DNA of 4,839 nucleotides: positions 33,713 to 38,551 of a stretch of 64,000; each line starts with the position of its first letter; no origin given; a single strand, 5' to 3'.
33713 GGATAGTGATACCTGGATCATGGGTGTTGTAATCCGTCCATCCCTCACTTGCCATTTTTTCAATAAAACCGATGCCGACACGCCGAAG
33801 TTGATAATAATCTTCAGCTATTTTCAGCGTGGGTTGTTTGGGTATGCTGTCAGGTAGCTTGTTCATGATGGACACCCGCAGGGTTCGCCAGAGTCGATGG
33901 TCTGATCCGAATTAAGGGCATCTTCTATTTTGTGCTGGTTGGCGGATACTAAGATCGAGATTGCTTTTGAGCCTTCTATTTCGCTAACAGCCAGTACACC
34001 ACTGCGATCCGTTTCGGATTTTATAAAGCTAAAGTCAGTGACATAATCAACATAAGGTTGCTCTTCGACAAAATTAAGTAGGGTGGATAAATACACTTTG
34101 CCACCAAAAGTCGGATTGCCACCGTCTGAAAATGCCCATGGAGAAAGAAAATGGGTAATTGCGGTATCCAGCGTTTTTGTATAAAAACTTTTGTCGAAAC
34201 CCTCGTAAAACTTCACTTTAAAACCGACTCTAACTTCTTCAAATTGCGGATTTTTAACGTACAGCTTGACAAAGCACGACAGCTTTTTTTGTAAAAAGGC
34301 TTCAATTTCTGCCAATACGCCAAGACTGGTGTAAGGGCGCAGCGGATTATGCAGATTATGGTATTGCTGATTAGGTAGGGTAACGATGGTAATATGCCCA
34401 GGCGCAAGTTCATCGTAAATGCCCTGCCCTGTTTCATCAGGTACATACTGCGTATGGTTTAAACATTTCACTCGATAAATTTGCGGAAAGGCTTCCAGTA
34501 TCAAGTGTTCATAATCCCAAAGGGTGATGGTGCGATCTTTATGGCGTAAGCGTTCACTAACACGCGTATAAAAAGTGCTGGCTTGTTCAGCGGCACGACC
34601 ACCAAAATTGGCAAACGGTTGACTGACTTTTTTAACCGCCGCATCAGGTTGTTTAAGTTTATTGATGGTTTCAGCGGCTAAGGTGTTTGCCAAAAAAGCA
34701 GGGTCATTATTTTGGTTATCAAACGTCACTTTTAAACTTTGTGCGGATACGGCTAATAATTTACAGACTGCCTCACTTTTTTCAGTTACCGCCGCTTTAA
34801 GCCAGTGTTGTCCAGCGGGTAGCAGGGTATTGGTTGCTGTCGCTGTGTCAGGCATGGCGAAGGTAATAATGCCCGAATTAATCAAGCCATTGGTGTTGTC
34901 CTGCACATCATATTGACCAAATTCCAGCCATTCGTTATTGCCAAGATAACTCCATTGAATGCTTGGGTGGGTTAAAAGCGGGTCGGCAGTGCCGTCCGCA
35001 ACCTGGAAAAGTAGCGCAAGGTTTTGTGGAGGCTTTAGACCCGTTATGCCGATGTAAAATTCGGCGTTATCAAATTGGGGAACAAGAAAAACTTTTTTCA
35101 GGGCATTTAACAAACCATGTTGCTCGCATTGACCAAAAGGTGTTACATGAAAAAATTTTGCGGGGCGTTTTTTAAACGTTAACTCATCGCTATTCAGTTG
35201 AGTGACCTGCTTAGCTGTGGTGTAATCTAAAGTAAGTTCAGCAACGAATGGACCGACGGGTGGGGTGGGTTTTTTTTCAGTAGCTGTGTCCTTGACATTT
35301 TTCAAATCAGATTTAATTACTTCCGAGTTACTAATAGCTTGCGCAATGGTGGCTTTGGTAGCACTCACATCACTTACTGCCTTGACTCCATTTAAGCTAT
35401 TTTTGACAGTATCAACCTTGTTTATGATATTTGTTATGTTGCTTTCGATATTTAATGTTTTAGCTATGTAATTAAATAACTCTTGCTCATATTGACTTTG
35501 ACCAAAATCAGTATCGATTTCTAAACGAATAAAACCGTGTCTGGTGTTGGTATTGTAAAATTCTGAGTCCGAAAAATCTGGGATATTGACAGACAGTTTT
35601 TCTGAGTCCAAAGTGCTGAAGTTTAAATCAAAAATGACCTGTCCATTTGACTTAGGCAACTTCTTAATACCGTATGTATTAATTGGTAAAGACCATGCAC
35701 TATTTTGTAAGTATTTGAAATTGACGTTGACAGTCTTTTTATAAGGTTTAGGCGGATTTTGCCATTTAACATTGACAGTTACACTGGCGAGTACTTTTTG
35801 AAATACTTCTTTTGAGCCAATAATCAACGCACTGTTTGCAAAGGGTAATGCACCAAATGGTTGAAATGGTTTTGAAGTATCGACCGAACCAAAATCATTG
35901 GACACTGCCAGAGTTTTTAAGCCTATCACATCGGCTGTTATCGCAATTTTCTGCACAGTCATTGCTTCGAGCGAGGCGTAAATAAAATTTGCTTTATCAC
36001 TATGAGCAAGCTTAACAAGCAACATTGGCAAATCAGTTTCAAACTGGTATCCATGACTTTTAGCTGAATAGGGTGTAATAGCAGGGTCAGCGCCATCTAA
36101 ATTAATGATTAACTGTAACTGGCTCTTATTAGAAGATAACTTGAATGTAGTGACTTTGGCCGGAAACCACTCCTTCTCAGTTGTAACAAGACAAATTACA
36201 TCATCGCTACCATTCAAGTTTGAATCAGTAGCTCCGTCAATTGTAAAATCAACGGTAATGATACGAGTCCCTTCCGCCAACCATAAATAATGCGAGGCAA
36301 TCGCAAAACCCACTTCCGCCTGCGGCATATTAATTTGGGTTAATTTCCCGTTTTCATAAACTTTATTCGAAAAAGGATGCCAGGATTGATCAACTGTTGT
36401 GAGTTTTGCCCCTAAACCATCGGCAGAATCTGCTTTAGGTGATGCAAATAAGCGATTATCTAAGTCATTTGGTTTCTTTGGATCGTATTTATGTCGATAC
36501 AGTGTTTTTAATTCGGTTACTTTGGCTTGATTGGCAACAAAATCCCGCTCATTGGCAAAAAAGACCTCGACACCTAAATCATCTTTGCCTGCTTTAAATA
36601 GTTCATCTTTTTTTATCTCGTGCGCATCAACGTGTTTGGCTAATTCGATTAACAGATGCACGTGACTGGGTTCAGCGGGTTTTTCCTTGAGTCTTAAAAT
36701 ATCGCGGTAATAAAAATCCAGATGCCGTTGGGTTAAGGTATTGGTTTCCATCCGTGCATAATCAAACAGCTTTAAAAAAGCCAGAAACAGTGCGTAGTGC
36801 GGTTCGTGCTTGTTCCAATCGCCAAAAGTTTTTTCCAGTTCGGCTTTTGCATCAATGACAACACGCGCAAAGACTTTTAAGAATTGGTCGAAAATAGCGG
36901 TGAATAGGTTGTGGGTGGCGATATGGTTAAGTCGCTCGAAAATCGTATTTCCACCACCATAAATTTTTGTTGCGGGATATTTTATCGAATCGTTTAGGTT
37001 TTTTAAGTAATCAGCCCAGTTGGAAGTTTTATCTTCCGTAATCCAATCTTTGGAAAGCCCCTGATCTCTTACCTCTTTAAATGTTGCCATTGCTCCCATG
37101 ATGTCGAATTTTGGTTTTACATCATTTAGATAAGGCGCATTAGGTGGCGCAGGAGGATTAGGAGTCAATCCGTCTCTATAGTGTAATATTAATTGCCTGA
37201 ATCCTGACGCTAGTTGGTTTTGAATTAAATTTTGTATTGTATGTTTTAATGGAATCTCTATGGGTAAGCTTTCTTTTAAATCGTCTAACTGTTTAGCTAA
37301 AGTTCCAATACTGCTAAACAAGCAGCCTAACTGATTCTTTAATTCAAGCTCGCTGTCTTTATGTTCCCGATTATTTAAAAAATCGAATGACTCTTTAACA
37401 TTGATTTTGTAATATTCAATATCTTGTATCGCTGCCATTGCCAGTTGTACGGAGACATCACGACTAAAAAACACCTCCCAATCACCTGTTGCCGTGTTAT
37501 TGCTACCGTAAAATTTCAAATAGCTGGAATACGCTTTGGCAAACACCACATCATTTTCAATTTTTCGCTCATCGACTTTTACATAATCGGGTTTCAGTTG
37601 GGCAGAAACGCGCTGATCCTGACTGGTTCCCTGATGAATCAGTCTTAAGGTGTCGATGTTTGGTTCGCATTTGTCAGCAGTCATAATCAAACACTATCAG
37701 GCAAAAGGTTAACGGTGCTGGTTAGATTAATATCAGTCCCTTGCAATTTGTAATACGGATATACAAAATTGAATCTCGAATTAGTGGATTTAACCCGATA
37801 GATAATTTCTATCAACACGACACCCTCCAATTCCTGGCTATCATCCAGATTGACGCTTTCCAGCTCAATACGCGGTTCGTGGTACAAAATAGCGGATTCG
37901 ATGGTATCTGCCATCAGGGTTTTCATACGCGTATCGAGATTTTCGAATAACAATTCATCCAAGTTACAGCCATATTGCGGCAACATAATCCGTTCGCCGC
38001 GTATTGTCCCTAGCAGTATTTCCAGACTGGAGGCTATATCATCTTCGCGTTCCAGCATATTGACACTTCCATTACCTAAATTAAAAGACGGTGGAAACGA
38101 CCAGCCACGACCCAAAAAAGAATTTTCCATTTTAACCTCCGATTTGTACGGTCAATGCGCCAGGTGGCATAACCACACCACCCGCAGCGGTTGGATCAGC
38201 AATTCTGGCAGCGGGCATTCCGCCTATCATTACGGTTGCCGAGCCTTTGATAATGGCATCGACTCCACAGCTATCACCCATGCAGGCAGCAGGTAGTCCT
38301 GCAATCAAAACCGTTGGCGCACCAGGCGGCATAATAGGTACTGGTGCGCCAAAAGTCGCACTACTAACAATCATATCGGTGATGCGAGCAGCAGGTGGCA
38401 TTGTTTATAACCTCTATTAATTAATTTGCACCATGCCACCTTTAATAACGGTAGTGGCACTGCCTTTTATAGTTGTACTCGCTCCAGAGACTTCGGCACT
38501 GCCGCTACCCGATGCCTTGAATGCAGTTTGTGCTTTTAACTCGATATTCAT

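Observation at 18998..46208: Complete Bacteroidetes-style eCIS in a probable methanotroph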

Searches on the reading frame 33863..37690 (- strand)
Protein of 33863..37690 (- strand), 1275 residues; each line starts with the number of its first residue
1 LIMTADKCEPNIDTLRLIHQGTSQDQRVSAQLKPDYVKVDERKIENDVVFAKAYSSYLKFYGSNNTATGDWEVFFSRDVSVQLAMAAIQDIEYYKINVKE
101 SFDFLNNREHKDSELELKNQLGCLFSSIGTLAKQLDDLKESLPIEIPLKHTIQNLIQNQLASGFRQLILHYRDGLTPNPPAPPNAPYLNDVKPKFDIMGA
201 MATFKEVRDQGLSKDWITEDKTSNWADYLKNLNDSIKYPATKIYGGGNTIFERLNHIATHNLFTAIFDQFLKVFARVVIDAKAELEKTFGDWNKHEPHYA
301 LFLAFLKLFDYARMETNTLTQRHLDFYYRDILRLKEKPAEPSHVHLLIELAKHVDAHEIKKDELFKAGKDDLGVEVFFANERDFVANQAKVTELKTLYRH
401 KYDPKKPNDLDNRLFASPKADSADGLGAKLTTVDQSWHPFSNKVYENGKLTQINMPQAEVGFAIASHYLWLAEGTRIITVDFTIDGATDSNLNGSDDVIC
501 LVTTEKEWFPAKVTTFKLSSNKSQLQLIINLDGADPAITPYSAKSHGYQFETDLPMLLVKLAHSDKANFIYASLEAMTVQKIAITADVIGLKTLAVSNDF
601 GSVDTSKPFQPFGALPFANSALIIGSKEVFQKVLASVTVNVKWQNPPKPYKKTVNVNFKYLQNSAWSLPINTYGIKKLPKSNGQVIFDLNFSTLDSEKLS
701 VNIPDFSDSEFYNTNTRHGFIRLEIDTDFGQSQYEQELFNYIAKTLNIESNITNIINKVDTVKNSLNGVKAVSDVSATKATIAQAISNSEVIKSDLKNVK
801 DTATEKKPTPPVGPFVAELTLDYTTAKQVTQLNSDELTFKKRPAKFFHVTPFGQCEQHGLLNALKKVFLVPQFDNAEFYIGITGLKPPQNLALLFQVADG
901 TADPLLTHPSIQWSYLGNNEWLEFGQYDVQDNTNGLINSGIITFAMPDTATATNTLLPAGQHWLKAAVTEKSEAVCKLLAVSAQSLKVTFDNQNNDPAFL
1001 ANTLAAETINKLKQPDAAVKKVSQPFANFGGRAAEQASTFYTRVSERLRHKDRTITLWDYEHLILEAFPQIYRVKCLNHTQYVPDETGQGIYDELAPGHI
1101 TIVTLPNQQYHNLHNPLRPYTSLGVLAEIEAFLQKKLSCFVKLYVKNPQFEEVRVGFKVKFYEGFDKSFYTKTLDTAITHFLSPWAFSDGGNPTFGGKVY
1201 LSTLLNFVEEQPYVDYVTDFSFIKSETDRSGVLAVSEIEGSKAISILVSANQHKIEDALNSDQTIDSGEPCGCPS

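Call 5: search_protein_families(library=pfam, proteins=[window:33863-37690:-], max_evalue=0.01)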
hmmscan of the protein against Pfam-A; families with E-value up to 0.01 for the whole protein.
window:33863-37690:- (1275 aa): 1 family
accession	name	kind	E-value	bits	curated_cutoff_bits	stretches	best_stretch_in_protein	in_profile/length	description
PF04865.19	Baseplate_J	-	2.3e-05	24.3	21.1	1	980-1188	57-243/255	Baseplate J-like protein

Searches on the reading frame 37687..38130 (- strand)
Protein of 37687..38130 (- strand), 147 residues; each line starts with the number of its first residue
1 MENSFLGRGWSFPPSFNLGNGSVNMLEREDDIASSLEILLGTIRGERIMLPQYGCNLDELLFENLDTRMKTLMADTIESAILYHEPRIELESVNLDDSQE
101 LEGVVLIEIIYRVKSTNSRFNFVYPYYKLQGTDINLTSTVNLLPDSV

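Call 4: search_protein_families(library=pfam, proteins=[window:37687-38130:-], max_evalue=0.01)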
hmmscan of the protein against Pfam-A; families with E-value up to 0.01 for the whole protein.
window:37687-38130:- (147 aa): 1 family
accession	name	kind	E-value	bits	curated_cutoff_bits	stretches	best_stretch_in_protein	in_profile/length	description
PF04965.19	GPW_gp25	-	7.5e-25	87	27.2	1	28-117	3-95/96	Baseplate wedge protein gp25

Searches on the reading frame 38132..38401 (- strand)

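Call 4: search_protein_families(library=pfam, proteins=[window:38132-38401:-], max_evalue=0.01)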
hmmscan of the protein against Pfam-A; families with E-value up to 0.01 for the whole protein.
window:38132-38401:- (89 aa): 1 family
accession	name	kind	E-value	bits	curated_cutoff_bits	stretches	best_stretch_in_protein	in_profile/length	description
PF05488.18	PAAR_motif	-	1.3e-18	67.4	27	2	22-78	10-69/70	PAAR motif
